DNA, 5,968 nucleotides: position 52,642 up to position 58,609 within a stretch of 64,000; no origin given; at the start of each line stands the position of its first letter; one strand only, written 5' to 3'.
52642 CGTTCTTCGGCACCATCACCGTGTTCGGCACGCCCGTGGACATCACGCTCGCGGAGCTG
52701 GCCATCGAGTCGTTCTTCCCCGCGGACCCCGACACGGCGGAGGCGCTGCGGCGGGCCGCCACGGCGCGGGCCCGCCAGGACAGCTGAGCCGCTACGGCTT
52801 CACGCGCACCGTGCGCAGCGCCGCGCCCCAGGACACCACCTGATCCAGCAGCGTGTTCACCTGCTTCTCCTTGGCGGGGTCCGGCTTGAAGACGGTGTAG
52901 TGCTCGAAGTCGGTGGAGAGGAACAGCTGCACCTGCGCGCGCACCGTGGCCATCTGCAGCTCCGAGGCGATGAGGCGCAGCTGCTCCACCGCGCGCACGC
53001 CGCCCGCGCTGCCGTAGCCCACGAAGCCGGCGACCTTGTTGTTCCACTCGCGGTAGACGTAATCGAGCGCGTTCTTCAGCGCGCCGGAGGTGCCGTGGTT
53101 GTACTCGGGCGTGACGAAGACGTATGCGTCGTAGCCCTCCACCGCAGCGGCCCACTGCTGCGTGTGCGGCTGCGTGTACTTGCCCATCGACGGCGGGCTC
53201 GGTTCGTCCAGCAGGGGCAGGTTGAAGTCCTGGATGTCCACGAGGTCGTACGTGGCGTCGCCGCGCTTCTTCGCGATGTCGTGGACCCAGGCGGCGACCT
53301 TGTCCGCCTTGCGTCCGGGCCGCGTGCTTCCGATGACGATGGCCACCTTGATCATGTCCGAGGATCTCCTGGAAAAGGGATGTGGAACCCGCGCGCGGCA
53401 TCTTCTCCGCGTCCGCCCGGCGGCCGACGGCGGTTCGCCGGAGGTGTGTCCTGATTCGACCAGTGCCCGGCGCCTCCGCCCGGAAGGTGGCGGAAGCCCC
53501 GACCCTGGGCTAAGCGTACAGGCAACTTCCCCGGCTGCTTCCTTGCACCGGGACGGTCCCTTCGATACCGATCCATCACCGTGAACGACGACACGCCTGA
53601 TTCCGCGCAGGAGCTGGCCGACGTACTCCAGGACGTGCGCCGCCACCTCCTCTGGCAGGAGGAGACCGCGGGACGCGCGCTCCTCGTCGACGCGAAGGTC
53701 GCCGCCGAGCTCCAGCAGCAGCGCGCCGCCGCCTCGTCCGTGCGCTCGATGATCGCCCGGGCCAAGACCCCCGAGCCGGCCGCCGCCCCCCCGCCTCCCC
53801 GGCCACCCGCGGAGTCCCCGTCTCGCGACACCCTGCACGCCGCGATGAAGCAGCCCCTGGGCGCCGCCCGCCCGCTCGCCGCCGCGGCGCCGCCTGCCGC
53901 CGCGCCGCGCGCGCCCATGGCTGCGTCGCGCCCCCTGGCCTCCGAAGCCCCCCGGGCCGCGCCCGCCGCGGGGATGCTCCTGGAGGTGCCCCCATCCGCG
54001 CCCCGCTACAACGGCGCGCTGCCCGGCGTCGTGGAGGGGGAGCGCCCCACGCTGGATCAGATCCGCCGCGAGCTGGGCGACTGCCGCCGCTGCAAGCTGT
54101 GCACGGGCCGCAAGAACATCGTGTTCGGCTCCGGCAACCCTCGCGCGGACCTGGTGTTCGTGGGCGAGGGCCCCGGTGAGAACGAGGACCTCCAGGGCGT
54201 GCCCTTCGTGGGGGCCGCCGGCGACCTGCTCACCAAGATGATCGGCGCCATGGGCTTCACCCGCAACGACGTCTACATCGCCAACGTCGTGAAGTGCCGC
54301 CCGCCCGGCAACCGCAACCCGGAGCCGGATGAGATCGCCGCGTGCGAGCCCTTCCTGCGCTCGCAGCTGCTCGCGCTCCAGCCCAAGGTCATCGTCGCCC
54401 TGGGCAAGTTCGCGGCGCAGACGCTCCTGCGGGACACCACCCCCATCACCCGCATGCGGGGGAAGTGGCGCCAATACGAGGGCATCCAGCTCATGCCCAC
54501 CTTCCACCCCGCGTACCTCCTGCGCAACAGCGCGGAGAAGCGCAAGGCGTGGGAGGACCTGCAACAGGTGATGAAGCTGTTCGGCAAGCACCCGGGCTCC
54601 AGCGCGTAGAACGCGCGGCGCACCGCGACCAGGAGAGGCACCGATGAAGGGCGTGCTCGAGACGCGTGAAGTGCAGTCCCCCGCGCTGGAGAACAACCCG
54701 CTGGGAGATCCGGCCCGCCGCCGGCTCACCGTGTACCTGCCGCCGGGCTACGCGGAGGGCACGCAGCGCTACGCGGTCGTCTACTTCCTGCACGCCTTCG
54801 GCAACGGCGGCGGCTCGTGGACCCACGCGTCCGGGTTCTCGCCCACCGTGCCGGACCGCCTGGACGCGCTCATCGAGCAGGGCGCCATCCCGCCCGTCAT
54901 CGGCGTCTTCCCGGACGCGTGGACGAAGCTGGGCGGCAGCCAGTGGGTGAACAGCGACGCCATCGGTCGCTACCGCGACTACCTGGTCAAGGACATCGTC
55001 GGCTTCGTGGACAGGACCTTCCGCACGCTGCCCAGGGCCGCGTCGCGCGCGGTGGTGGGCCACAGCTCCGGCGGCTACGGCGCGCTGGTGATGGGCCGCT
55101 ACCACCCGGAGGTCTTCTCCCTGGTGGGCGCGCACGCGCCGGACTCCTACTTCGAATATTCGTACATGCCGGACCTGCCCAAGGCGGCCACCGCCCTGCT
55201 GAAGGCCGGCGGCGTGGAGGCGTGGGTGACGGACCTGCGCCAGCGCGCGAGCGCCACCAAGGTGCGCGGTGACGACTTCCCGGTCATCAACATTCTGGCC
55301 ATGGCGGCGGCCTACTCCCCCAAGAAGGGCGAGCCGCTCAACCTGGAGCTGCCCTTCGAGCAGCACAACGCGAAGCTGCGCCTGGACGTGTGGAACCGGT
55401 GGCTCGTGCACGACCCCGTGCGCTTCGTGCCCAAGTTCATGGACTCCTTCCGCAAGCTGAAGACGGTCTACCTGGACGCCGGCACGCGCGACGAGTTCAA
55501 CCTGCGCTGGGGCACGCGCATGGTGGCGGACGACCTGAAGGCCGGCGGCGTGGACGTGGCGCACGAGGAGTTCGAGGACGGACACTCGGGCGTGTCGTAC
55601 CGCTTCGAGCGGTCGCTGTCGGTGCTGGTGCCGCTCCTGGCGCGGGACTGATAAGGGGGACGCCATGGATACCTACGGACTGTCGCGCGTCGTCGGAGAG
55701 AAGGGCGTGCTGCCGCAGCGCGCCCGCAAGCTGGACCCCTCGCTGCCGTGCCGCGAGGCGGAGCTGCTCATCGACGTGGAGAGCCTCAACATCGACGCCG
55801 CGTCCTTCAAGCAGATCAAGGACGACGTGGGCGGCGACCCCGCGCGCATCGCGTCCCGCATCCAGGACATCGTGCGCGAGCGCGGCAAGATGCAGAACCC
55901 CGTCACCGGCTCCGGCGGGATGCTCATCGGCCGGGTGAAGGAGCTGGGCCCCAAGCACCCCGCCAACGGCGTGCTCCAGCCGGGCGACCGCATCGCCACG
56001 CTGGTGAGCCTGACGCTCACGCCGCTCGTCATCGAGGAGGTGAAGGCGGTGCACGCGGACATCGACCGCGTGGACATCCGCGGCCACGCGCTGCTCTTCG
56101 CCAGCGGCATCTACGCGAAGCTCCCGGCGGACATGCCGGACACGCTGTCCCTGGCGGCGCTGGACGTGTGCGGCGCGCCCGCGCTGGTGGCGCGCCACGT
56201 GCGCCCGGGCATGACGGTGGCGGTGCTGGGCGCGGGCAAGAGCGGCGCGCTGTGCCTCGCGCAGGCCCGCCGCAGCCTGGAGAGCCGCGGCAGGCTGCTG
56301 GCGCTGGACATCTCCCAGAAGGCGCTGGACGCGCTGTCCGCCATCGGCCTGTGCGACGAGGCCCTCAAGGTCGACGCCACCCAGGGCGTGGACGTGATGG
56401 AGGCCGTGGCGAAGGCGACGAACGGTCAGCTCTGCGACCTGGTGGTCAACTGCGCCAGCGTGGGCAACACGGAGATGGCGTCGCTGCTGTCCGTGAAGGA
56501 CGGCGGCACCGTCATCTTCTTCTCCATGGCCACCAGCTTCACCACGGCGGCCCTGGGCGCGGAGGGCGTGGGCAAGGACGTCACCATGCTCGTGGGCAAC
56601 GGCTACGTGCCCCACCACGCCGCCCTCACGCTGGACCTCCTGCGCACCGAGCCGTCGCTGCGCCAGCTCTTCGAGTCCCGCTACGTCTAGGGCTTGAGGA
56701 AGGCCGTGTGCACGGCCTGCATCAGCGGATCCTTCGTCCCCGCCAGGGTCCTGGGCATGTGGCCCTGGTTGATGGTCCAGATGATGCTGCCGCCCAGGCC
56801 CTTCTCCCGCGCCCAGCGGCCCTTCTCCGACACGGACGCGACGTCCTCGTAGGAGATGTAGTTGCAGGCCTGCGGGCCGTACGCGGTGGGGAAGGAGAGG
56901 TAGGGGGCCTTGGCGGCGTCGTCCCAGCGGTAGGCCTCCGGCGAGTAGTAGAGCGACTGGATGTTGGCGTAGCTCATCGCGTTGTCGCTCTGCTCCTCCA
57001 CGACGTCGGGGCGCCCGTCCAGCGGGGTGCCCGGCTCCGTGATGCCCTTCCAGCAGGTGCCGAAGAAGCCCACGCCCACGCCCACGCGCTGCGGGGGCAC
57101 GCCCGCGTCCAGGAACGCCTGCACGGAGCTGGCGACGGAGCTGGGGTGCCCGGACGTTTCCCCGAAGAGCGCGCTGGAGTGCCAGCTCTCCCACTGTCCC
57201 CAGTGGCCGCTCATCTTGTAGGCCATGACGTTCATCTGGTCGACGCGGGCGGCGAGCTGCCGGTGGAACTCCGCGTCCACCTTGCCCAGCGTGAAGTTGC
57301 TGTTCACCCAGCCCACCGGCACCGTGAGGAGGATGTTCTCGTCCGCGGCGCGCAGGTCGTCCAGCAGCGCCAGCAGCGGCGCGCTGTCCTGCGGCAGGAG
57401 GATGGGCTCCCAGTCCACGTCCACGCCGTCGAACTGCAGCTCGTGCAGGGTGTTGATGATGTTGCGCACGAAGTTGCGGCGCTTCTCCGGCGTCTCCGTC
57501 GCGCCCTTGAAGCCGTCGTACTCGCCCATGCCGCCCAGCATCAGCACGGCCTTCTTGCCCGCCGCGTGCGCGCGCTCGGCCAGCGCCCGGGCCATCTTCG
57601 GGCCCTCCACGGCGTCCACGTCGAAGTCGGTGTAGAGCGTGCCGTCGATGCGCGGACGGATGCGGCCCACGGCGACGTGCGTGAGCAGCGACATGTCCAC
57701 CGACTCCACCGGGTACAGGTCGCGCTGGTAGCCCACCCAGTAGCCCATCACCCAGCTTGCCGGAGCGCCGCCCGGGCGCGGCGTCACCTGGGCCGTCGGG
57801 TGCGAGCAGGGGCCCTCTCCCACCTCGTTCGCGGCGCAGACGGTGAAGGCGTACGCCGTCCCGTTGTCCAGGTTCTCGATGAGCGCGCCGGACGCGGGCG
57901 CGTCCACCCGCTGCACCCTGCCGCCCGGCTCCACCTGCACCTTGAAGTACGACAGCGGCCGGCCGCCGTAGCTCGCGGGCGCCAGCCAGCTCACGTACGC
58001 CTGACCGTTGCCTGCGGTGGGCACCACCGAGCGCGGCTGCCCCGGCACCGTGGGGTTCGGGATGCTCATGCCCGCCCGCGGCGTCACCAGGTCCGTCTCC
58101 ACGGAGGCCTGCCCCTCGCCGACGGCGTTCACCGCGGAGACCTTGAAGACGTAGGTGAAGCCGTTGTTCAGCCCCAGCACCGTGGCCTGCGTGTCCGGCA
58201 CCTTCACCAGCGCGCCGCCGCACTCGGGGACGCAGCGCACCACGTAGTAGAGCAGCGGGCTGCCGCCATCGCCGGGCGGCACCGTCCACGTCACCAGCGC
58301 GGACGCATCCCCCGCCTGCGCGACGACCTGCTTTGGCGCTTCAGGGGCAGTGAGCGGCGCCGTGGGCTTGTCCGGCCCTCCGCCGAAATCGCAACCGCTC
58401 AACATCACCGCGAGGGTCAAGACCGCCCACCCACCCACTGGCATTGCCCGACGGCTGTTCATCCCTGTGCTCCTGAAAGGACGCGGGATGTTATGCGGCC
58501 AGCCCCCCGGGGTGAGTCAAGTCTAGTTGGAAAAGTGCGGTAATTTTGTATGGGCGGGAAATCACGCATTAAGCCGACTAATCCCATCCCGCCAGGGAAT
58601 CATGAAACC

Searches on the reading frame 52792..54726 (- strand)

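Call 68: search_protein_families(library=pfam, proteins=[window:52792-54726:-], max_evalue=0.001)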
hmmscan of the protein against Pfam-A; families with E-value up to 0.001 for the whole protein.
window:52792-54726:- (644 aa): 2 families
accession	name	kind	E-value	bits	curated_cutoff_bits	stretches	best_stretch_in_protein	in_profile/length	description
PF03358.20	FMN_red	-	1.5e-39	135.5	24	1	459-599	1-145/152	NADPH-dependent FMN reductase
PF02525.22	Flavodoxin_2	-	3e-07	30.8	27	1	460-560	2-106/198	Flavodoxin-like fold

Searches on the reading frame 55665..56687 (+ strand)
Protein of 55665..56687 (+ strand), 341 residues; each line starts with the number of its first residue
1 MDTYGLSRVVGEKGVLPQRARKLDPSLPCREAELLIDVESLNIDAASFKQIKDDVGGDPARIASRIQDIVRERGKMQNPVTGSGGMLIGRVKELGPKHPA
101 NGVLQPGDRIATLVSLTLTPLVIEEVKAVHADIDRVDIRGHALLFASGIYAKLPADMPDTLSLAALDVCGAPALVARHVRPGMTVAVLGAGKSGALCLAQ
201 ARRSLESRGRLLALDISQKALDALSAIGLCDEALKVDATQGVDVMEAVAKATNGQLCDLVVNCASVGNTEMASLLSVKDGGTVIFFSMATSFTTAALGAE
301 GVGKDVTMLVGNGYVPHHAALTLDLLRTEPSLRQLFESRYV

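Call 18: search_protein_families(library=pfam, proteins=[window:55665-56687:+], max_evalue=0.01)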
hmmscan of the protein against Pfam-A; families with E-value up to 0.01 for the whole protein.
window:55665-56687:+ (341 aa): 1 family
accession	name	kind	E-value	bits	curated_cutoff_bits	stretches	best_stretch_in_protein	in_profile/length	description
PF00107.32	ADH_zinc_N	-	3.6e-06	27.4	31.8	1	210-289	16-91/129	Zinc-binding dehydrogenase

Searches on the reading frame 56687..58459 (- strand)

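Call 18: search_protein_families(library=pfam, proteins=[window:56687-58459:-], max_evalue=0.01)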
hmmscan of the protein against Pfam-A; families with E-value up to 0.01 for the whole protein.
window:56687-58459:- (590 aa): 4 families
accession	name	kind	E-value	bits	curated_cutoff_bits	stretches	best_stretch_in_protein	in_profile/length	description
PF00704.34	Glyco_hydro_18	-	4.5e-42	145.3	29.6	1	238-565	3-316/317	Glycosyl hydrolases family 18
PF00041.27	fn3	-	1.1e-22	80.5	25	2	41-122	2-81/84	Fibronectin type III domain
PF25059.1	FN3_DSCAM-DSCAML_C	-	1.5e-05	25.7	39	0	64-126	15-81/89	DSCAM/DSCAML C-terminal Fn3-like domain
PF16656.11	Pur_ac_phosph_N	-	0.0092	17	30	0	192-212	63-83/93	Purple acid Phosphatase, N-terminal domain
